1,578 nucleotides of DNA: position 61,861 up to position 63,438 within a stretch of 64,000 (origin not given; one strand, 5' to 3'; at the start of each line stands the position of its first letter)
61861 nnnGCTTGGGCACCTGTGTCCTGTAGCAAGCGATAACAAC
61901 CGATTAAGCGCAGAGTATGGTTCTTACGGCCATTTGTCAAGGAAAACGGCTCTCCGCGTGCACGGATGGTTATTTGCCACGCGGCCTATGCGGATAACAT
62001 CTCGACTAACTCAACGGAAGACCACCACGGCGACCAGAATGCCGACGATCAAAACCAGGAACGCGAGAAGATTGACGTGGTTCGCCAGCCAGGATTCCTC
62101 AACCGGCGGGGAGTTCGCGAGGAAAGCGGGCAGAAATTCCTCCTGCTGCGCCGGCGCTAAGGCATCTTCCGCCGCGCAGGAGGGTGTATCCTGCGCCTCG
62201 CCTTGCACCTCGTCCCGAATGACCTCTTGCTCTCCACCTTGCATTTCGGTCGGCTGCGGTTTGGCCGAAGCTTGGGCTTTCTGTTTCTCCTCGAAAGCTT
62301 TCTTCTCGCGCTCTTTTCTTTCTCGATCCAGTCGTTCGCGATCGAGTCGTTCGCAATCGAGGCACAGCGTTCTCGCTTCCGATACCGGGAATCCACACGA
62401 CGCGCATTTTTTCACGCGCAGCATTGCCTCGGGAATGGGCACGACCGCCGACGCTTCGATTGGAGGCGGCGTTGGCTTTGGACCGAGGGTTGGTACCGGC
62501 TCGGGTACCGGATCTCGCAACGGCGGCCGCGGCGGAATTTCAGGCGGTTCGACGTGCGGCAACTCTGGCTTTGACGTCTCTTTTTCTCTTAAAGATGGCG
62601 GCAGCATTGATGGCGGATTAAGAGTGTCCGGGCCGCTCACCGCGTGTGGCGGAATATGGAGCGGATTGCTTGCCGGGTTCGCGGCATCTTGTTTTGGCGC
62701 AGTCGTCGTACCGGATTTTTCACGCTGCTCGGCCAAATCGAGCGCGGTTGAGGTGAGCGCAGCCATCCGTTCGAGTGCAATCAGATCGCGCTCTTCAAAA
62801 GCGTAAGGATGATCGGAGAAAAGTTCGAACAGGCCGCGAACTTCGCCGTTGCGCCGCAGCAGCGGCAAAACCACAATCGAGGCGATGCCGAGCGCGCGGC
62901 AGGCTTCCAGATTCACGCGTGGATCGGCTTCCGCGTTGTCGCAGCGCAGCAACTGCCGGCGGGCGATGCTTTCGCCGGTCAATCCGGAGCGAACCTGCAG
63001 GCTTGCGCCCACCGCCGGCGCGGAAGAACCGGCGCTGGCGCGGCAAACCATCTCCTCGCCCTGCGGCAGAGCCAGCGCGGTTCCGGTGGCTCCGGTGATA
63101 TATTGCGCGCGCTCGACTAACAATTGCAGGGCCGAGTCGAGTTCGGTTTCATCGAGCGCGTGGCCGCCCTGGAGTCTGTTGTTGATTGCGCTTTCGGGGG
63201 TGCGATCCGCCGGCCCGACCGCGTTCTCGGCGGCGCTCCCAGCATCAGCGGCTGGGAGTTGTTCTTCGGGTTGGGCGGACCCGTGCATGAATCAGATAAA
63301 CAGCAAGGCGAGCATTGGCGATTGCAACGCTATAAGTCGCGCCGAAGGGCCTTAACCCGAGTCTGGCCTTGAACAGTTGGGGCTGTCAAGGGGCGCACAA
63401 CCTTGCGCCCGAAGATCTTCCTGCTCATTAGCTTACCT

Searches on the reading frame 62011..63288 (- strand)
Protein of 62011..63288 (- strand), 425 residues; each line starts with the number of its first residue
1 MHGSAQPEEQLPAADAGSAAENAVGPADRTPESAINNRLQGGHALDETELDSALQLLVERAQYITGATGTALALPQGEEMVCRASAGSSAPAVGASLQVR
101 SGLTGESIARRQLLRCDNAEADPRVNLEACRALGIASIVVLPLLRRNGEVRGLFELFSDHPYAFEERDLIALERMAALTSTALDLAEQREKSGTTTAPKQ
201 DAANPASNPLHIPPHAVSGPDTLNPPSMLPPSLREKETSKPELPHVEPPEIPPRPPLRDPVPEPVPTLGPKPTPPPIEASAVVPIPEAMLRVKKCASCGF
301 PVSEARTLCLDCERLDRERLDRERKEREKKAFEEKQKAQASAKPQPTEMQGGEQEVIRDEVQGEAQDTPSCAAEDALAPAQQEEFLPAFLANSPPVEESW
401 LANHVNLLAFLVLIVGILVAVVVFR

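Call 99: search_protein_families(library=pfam, proteins=[window:62011-63288:-], max_evalue=0.00001)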
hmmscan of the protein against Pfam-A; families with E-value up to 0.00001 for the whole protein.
window:62011-63288:- (425 aa): 3 families
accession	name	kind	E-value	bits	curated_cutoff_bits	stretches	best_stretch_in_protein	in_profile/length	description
PF13185.12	GAF_2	-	2.9e-16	60.3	28.6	1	48-184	2-136/136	GAF domain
PF01590.32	GAF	-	4.6e-09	37.3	22.4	1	49-183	1-133/133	GAF domain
PF13492.12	GAF_3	-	5e-08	33.9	27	1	50-184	2-128/129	GAF domain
